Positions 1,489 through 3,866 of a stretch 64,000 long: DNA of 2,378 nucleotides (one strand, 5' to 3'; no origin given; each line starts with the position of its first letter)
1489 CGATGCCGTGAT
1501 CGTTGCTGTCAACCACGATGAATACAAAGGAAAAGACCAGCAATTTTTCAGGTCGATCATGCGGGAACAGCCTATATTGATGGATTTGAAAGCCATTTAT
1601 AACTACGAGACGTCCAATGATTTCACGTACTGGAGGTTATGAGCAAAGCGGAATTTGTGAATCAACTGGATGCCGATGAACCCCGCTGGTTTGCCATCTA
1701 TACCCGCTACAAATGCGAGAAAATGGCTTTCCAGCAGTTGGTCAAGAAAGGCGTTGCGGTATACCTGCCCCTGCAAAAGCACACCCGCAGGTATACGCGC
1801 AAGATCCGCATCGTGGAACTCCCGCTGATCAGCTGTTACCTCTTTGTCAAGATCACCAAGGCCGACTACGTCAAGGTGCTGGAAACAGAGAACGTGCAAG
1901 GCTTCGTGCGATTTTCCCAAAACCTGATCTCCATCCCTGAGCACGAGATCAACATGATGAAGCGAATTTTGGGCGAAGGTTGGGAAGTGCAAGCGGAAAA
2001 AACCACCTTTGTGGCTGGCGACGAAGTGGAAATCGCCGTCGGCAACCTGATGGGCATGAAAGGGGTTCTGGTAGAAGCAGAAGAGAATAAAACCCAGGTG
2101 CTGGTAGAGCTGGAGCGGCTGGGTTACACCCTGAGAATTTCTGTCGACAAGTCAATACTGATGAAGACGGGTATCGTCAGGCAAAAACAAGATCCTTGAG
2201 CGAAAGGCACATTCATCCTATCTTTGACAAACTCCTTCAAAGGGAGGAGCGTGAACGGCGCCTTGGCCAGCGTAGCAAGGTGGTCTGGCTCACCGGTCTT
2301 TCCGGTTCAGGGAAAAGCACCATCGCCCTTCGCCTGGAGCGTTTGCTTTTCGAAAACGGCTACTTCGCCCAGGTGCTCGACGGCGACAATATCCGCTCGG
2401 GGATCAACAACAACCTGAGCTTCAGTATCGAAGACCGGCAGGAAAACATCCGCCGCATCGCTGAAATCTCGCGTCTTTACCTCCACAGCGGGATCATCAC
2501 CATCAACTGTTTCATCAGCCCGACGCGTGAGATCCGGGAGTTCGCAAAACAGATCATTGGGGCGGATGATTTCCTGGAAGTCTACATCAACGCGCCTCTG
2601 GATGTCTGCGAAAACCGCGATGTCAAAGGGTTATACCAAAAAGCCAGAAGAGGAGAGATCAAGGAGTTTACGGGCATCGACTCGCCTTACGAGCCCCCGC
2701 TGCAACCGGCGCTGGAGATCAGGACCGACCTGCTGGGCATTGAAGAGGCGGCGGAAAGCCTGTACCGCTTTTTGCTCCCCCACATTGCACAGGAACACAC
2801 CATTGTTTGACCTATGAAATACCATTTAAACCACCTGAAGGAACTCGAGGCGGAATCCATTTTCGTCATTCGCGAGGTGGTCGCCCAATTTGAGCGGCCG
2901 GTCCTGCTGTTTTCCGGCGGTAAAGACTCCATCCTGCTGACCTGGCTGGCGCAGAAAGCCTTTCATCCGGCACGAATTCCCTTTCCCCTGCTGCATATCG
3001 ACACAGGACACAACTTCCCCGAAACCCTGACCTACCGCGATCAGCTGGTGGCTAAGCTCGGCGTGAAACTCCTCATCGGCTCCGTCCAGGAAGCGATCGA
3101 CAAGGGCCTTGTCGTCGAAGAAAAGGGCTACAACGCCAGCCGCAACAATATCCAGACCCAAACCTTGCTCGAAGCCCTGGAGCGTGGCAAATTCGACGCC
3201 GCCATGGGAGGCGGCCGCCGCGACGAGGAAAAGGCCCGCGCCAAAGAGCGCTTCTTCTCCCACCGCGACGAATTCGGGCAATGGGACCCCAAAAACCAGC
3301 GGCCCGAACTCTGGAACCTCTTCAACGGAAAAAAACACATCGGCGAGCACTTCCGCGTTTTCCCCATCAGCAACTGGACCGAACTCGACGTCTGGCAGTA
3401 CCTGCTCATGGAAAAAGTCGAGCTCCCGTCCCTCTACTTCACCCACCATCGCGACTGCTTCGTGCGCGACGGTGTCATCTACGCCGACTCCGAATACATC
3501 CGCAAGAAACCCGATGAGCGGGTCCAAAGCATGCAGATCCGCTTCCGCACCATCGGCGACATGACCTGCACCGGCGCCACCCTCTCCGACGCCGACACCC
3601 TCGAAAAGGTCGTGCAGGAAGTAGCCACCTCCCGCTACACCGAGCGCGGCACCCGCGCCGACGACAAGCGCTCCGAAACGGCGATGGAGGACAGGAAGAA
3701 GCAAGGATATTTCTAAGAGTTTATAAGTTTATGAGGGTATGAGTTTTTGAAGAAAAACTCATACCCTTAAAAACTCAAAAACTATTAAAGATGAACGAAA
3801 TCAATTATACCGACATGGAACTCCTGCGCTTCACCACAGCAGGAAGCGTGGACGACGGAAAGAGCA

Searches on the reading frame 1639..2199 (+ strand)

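Call 67: search_protein_families(library=pfam, proteins=[window:1639-2199:+])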
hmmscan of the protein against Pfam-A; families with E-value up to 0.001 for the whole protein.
window:1639-2199:+ (186 aa): 1 family
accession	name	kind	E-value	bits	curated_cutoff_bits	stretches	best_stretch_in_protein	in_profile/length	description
PF02357.24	NusG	-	7.5e-16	58.9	22.2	1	16-107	2-92/93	Transcription termination factor nusG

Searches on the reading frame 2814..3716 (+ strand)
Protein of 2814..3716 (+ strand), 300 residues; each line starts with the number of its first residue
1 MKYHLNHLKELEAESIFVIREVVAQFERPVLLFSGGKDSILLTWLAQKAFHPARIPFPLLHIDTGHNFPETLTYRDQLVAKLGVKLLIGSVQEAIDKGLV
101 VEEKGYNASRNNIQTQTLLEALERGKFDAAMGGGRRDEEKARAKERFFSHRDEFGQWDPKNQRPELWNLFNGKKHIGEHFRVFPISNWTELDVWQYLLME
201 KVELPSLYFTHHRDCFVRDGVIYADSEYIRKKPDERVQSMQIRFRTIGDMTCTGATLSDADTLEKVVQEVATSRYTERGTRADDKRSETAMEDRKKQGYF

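Call 13: search_protein_families(library=ncbifam, proteins=[window:2814-3716:+])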
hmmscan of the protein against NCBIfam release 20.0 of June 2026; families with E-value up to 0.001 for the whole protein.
window:2814-3716:+ (300 aa): 13 families
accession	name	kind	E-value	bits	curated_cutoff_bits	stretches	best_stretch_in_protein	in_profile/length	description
NF003587.0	PRK05253.1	subfamily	1.1e-133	445.1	195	1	2-300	3-301/301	sulfate adenylyltransferase subunit CysD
NF009214.0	PRK12563.1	equivalog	2.5e-128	428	413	1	4-300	20-317/317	sulfate adenylyltransferase subunit CysD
TIGR02039.1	CysD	subfamily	4.7e-124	413.8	396.6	1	8-300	1-294/294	sulfate adenylyltransferase, small subunit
NF010367.0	PRK13795.1-2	equivalog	2.2e-15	56.1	456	1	3-88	218-300/584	hypothetical protein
NF010366.0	PRK13795.1-1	equivalog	1.9e-13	49.5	745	1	5-95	241-333/667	hypothetical protein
NF002537.0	PRK02090.1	equivalog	2.2e-13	50.4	154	1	10-207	25-199/244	phosphoadenylyl-sulfate reductase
NF006351.0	PRK08576.1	equivalog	1.1e-12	47.3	290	1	8-209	218-390/436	hypothetical protein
NF010368.0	PRK13795.1-3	equivalog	3.5e-12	45.4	588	1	6-95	226-312/635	hypothetical protein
NF006327.0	PRK08557.1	equivalog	1.6e-10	40.3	366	1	4-89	155-240/415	hypothetical protein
NF010369.0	PRK13795.1-4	equivalog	7.3e-09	34.4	1086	1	10-99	234-324/633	hypothetical protein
TIGR02057.1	PAPS_reductase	equivalog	1.3e-07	31.8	254.2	0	55-92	49-86/224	phosphoadenosine phosphosulfate reductase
TIGR02055.1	APS_reductase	subfamily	4e-07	30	235.3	1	56-207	19-154/194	adenylylsulfate reductase, thioredoxin dependent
TIGR00434.1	cysH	subfamily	7e-07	29.3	165.1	0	58-154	41-144/214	phosophoadenylyl-sulfate reductase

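Call 14: find_encoding_contigs(protein=window:2814-3716:+, flank=3000, max_places=6)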
Protein window:2814-3716:+ (300 aa): 1 contig read that carries it; 1 place shown.
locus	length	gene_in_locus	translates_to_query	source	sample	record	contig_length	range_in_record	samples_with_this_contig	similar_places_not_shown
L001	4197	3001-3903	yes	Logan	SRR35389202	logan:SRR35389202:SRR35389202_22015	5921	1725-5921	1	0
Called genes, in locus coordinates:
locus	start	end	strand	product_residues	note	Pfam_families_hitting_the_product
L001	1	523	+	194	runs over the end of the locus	PF25084:LbH_EIF2B, PF25087:GMPPB_C (faint), PF00132:Hexapep, PF14602:Hexapep_2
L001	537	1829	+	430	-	PF03721:UDPG_MGDP_dh_N, PF00984:UDPG_MGDP_dh, PF03720:UDPG_MGDP_dh_C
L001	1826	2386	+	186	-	PF02357:NusG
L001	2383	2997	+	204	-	PF01583:APS_kinase, PF13238:AAA_18 (weak), PF13671:AAA_33 (weak)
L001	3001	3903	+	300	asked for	PF01507:PAPS_reduct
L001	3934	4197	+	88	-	?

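Call 52: find_homologous_proteins(query=window:2814-3716:+, max_evalue=1e-80)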
Query window:2814-3716:+ (300 aa): 8000 proteins with E <= 1e-80 among 8000 candidates; the best 120 are listed.
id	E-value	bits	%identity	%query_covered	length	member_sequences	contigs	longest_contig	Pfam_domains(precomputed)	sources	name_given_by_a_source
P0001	2.3e-199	679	98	100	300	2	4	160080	PF01507.26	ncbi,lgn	-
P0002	2.7e-196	669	97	100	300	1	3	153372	PF01507.26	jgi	jgi:sulfate adenylyltransferase subunit 2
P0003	2.8e-195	665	96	100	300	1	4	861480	PF01507.26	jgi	jgi:sulfate adenylyltransferase subunit 2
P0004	3.6e-194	662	96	100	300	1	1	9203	PF01507.26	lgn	-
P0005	5.5e-180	615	87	100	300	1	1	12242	PF01507.26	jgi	jgi:sulfate adenylyltransferase subunit 2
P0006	8.1e-180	615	87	100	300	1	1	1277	PF01507.26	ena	-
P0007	8.4e-180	615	87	100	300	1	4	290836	PF01507.26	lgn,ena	-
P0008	1.7e-175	601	84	100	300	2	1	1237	PF01507.26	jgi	jgi:sulfate adenylyltransferase subunit 2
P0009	1.5e-174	597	84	100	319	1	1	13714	PF01507.26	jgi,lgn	-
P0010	9.2e-172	588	84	100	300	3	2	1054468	PF01507.26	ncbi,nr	ncbi:MAG: sulfate adenylyltransferase subunit CysD [Saprospirales bacterium]|nr:sulfate adenylyltran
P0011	5.6e-171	586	82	100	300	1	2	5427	PF01507.26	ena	-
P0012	9.1e-171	585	83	100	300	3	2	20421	PF01507.26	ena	-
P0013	1.2e-170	585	83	100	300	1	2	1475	PF01507.26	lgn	-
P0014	2.0e-170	584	82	100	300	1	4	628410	PF01507.26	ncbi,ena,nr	ncbi:MAG: sulfate adenylyltransferase subunit CysD [Saprospirales bacterium]|nr:sulfate adenylyltran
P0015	2.8e-170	583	82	100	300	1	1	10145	PF01507.26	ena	-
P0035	2.8e-168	577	81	100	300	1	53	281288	PF01507.26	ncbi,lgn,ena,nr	ncbi:MAG: sulfate adenylyltransferase subunit CysD [Saprospiraceae bacterium]|nr:sulfate adenylyltra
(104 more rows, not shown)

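Call 53: find_encoding_contigs(protein=P0001, flank=10000, max_places=3)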
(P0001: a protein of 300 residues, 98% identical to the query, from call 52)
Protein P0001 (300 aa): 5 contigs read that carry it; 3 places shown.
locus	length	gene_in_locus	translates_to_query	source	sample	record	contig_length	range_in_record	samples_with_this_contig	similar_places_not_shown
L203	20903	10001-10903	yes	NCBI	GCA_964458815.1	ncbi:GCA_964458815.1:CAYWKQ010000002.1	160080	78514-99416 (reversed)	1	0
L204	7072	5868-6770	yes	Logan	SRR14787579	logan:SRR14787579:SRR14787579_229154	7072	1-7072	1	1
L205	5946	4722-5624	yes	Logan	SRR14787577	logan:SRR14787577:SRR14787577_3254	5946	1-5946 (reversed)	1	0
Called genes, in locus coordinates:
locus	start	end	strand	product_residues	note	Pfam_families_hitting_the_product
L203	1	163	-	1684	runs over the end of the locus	PF01364:Peptidase_C25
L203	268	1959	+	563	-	PF14052:Caps_assemb_Wzi (weak)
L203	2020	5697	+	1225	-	PF02574:S-methyl_trans, PF00809:Pterin_bind, PF02607:B12-binding_2, PF02310:B12-binding, PF02965:Met_synt_B12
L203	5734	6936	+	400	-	PF01266:DAO, PF01946:Thi4 (weak), PF07992:Pyr_redox_2 (faint), PF13450:NAD_binding_8 (weak)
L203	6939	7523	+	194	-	PF25084:LbH_EIF2B, PF25087:GMPPB_C (faint), PF00132:Hexapep, PF14602:Hexapep_2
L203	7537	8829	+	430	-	PF03721:UDPG_MGDP_dh_N, PF00984:UDPG_MGDP_dh, PF03720:UDPG_MGDP_dh_C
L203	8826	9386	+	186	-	PF02357:NusG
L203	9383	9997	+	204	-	PF01583:APS_kinase, PF13238:AAA_18 (weak), PF13671:AAA_33 (weak)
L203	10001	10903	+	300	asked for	PF01507:PAPS_reduct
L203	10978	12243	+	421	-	PF00009:GTP_EFTU, PF01926:MMR_HSR1 (faint), PF03144:GTP_EFTU_D2 (faint), PF22594:GTP-eEF1A_C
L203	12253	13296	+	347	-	PF01073:3Beta_HSD, PF01370:Epimerase, PF02719:Polysacc_synt_2, PF04321:RmlD_sub_bind, PF07993:NAD_binding_4, PF16363:GDP_Man_Dehyd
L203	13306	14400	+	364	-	PF02350:Epimerase_2, PF13579:Glyco_trans_4_4 (weak)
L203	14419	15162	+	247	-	PF00535:Glycos_transf_2, PF10111:Glyco_tranf_2_2 (faint), PF13641:Glyco_tranf_2_3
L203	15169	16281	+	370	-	PF01370:Epimerase, PF04321:RmlD_sub_bind (weak), PF16363:GDP_Man_Dehyd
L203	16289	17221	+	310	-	PF01370:Epimerase, PF04321:RmlD_sub_bind, PF16363:GDP_Man_Dehyd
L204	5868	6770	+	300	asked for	PF01507:PAPS_reduct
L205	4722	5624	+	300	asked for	PF01507:PAPS_reduct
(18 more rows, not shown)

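Call 54: find_encoding_contigs(protein=P0002, flank=10000, max_places=2)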
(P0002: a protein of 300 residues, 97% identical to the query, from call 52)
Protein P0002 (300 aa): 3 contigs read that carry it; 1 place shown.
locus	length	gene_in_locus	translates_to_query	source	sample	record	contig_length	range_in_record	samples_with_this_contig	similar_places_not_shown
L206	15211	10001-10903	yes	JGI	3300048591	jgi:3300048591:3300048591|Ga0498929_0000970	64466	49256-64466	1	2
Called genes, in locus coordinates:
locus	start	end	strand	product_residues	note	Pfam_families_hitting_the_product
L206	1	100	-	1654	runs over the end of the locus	PF01364:Peptidase_C25, PF13860:FlgD_ig (faint)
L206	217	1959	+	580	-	PF14052:Caps_assemb_Wzi (weak)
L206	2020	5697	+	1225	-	PF02574:S-methyl_trans, PF00809:Pterin_bind, PF02607:B12-binding_2, PF02310:B12-binding, PF02965:Met_synt_B12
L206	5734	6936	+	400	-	PF01266:DAO, PF01946:Thi4 (weak), PF07992:Pyr_redox_2 (faint), PF13450:NAD_binding_8 (weak)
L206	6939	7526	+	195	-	PF25084:LbH_EIF2B, PF25087:GMPPB_C (faint), PF00132:Hexapep, PF14602:Hexapep_2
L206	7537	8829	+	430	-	PF03721:UDPG_MGDP_dh_N, PF00984:UDPG_MGDP_dh, PF03720:UDPG_MGDP_dh_C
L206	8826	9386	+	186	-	PF02357:NusG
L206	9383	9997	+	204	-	PF01583:APS_kinase, PF13238:AAA_18 (weak), PF13671:AAA_33 (weak)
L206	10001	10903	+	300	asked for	PF01507:PAPS_reduct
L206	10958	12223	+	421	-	PF00009:GTP_EFTU, PF01926:MMR_HSR1 (faint), PF03144:GTP_EFTU_D2 (faint), PF22594:GTP-eEF1A_C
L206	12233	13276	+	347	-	PF01073:3Beta_HSD, PF01370:Epimerase, PF02719:Polysacc_synt_2, PF04321:RmlD_sub_bind, PF07993:NAD_binding_4, PF16363:GDP_Man_Dehyd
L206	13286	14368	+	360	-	PF02350:Epimerase_2, PF13579:Glyco_trans_4_4 (weak)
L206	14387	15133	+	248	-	PF00535:Glycos_transf_2, PF10111:Glyco_tranf_2_2 (faint), PF13641:Glyco_tranf_2_3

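Call 55: find_encoding_contigs(protein=P0003, flank=10000, max_places=2)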
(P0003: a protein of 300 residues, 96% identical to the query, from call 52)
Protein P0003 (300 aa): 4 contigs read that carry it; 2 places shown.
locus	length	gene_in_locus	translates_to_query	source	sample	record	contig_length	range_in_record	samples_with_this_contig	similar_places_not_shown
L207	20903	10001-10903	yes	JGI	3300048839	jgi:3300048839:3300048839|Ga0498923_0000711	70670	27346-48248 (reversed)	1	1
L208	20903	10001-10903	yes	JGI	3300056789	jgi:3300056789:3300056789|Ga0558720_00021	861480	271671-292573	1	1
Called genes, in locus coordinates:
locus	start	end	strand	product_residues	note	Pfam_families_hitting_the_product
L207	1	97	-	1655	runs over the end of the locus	PF01364:Peptidase_C25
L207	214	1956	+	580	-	PF14052:Caps_assemb_Wzi (weak)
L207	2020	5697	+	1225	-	PF02574:S-methyl_trans, PF00809:Pterin_bind, PF02607:B12-binding_2, PF02310:B12-binding, PF02965:Met_synt_B12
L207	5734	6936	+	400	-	PF01266:DAO, PF01946:Thi4 (weak), PF06039:Mqo (faint), PF07992:Pyr_redox_2 (faint), PF13450:NAD_binding_8 (weak)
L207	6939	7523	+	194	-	PF25084:LbH_EIF2B, PF25087:GMPPB_C (faint), PF00132:Hexapep, PF14602:Hexapep_2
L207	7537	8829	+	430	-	PF03721:UDPG_MGDP_dh_N, PF00984:UDPG_MGDP_dh, PF03720:UDPG_MGDP_dh_C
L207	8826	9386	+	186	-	PF02357:NusG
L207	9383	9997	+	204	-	PF01583:APS_kinase, PF13238:AAA_18 (weak), PF13671:AAA_33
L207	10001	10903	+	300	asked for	PF01507:PAPS_reduct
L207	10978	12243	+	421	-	PF00009:GTP_EFTU, PF01926:MMR_HSR1 (faint), PF03144:GTP_EFTU_D2 (faint), PF22594:GTP-eEF1A_C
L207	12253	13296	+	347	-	PF01073:3Beta_HSD, PF01370:Epimerase, PF02719:Polysacc_synt_2, PF04321:RmlD_sub_bind, PF07993:NAD_binding_4 (faint), PF16363:GDP_Man_Dehyd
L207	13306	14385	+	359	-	PF02350:Epimerase_2, PF13579:Glyco_trans_4_4 (weak)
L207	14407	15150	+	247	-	PF00535:Glycos_transf_2, PF10111:Glyco_tranf_2_2 (faint), PF13641:Glyco_tranf_2_3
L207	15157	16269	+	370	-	PF01370:Epimerase, PF04321:RmlD_sub_bind (weak), PF16363:GDP_Man_Dehyd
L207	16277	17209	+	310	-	PF01370:Epimerase, PF04321:RmlD_sub_bind, PF16363:GDP_Man_Dehyd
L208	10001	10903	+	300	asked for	PF01507:PAPS_reduct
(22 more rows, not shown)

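Call 57: find_encoding_contigs(protein=P0007, flank=6000, max_places=2)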
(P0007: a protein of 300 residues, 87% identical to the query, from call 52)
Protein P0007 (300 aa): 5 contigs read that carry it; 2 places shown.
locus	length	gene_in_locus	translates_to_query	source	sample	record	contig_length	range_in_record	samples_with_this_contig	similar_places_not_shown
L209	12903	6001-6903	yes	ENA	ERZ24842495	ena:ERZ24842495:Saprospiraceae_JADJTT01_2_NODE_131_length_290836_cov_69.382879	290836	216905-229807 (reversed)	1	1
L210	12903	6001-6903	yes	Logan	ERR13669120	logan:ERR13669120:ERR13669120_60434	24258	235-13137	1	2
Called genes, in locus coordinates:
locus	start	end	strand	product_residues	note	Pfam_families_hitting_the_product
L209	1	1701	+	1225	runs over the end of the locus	PF02574:S-methyl_trans, PF00809:Pterin_bind, PF02607:B12-binding_2, PF02310:B12-binding, PF02965:Met_synt_B12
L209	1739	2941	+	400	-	PF01266:DAO, PF01946:Thi4 (faint), PF07992:Pyr_redox_2 (faint)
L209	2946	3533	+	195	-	PF25084:LbH_EIF2B, PF25087:GMPPB_C (faint), PF00132:Hexapep, PF14602:Hexapep_2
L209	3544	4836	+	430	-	PF03721:UDPG_MGDP_dh_N, PF00984:UDPG_MGDP_dh, PF03720:UDPG_MGDP_dh_C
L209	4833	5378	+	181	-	PF02357:NusG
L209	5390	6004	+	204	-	PF01583:APS_kinase, PF13238:AAA_18 (weak), PF13671:AAA_33 (weak)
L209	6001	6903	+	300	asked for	PF01507:PAPS_reduct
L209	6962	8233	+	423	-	PF00009:GTP_EFTU, PF01926:MMR_HSR1 (faint), PF22594:GTP-eEF1A_C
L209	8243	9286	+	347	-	PF01073:3Beta_HSD, PF01370:Epimerase, PF02719:Polysacc_synt_2, PF04321:RmlD_sub_bind, PF07993:NAD_binding_4 (faint), PF16363:GDP_Man_Dehyd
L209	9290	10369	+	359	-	PF02350:Epimerase_2, PF13579:Glyco_trans_4_4 (weak)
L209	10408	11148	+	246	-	PF00535:Glycos_transf_2, PF10111:Glyco_tranf_2_2 (faint), PF13641:Glyco_tranf_2_3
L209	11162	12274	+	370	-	PF01370:Epimerase, PF04321:RmlD_sub_bind (weak), PF16363:GDP_Man_Dehyd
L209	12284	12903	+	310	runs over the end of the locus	PF01370:Epimerase, PF04321:RmlD_sub_bind, PF16363:GDP_Man_Dehyd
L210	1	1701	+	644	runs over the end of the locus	?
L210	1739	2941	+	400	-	PF01266:DAO, PF01946:Thi4 (faint), PF07992:Pyr_redox_2 (faint)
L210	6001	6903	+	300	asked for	PF01507:PAPS_reduct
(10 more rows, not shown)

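Call 58: find_encoding_contigs(protein=P0010, flank=10000, max_places=1)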
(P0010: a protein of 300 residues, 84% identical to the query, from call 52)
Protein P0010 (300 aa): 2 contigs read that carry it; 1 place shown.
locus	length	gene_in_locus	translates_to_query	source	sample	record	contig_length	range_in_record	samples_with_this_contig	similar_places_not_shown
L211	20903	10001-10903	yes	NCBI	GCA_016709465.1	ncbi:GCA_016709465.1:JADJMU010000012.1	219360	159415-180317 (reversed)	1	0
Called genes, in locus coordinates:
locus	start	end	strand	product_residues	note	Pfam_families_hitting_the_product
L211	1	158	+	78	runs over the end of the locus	-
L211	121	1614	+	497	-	PF14052:Caps_assemb_Wzi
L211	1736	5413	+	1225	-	PF02574:S-methyl_trans, PF00809:Pterin_bind, PF02607:B12-binding_2, PF02310:B12-binding, PF02965:Met_synt_B12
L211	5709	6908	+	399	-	PF01266:DAO, PF01946:Thi4 (weak), PF06039:Mqo (faint), PF13450:NAD_binding_8 (faint)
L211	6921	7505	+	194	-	PF25084:LbH_EIF2B, PF25087:GMPPB_C (weak), PF00132:Hexapep, PF14602:Hexapep_2 (weak), PF00132:Hexapep (weak)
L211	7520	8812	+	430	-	PF03721:UDPG_MGDP_dh_N, PF00984:UDPG_MGDP_dh, PF03720:UDPG_MGDP_dh_C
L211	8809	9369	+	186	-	PF02357:NusG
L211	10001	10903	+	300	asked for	PF01507:PAPS_reduct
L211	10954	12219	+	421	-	PF00009:GTP_EFTU, PF01926:MMR_HSR1 (faint), PF22594:GTP-eEF1A_C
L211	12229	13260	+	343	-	PF01073:3Beta_HSD, PF01370:Epimerase, PF02719:Polysacc_synt_2, PF04321:RmlD_sub_bind, PF07993:NAD_binding_4 (weak), PF16363:GDP_Man_Dehyd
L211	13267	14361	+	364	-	PF02350:Epimerase_2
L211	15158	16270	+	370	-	PF01370:Epimerase, PF04321:RmlD_sub_bind (weak), PF16363:GDP_Man_Dehyd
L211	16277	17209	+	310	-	PF01370:Epimerase, PF02719:Polysacc_synt_2 (faint), PF04321:RmlD_sub_bind (weak), PF16363:GDP_Man_Dehyd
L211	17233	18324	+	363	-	PF00483:NTP_transferase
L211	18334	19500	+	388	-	PF13477:Glyco_trans_4_2, PF13439:Glyco_transf_4 (weak), PF13579:Glyco_trans_4_4, PF20706:GT4-conflict, PF00534:Glycos_transf_1, PF13692:Glyco_trans_1_4, PF13524:Glyco_trans_1_2 (weak)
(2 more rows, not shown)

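Call 59: find_encoding_contigs(protein=P0014, flank=6000, max_places=1)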
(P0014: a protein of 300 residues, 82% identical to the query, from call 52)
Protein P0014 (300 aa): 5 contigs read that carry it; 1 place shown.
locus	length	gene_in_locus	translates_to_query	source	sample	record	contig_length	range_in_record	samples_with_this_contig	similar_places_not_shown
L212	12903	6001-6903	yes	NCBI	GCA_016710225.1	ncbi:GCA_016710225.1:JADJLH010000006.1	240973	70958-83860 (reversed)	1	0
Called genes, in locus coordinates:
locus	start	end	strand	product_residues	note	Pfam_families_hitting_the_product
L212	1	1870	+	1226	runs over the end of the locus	PF02574:S-methyl_trans, PF00809:Pterin_bind, PF02607:B12-binding_2, PF02310:B12-binding, PF02965:Met_synt_B12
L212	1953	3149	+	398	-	PF01266:DAO, PF01946:Thi4 (weak), PF06039:Mqo (faint), PF13450:NAD_binding_8 (faint)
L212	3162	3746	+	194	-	PF25084:LbH_EIF2B, PF25087:GMPPB_C (faint), PF00132:Hexapep, PF14602:Hexapep_2, PF00132:Hexapep (weak)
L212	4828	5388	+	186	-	PF02357:NusG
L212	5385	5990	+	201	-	PF01583:APS_kinase, PF13671:AAA_33 (weak)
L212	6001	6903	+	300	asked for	PF01507:PAPS_reduct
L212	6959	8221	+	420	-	PF00009:GTP_EFTU, PF01926:MMR_HSR1 (faint), PF22594:GTP-eEF1A_C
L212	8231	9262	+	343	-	PF01073:3Beta_HSD, PF01370:Epimerase, PF02719:Polysacc_synt_2, PF04321:RmlD_sub_bind, PF07993:NAD_binding_4 (faint), PF16363:GDP_Man_Dehyd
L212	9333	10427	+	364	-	PF02350:Epimerase_2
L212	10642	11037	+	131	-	PF01850:PIN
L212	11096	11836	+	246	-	PF00535:Glycos_transf_2, PF10111:Glyco_tranf_2_2 (weak), PF13641:Glyco_tranf_2_3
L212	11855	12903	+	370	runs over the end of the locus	PF01370:Epimerase, PF04321:RmlD_sub_bind (weak), PF16363:GDP_Man_Dehyd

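Call 60: find_encoding_contigs(protein=P0035, flank=6000, max_places=3)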
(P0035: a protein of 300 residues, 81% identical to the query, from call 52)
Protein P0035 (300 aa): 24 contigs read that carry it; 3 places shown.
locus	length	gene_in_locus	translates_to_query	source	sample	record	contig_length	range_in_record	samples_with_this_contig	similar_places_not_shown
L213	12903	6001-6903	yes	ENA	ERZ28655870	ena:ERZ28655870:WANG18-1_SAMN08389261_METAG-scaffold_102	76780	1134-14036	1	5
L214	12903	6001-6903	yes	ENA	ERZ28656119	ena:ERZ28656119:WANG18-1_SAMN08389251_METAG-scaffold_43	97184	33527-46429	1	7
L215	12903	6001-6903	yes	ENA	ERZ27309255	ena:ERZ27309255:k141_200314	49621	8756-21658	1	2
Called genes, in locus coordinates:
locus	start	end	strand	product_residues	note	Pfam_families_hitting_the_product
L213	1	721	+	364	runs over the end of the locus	PF02706:Wzz (faint)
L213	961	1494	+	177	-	-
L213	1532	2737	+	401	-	PF01266:DAO, PF13450:NAD_binding_8 (faint)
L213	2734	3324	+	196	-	PF25084:LbH_EIF2B (weak), PF25087:GMPPB_C (faint), PF00132:Hexapep, PF14602:Hexapep_2, PF00132:Hexapep, PF14602:Hexapep_2 (weak)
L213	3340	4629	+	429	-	PF03446:NAD_binding_2 (faint), PF03721:UDPG_MGDP_dh_N, PF00984:UDPG_MGDP_dh, PF03720:UDPG_MGDP_dh_C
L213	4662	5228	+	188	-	PF02357:NusG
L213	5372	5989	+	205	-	PF01583:APS_kinase, PF13238:AAA_18 (weak), PF13671:AAA_33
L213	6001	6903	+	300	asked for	PF01507:PAPS_reduct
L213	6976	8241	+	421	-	PF00009:GTP_EFTU, PF01926:MMR_HSR1 (faint), PF22594:GTP-eEF1A_C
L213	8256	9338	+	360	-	-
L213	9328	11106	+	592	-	PF00571:CBS (faint), PF03721:UDPG_MGDP_dh_N, PF00984:UDPG_MGDP_dh, PF03720:UDPG_MGDP_dh_C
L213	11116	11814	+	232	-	PF02348:CTP_transf_3, PF12804:NTP_transf_3 (weak)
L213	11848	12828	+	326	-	PF00389:2-Hacid_dh, PF02826:2-Hacid_dh_C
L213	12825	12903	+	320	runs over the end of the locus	PF03102:NeuB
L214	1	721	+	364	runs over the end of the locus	PF02706:Wzz (faint)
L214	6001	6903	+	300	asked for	PF01507:PAPS_reduct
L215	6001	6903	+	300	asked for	PF01507:PAPS_reduct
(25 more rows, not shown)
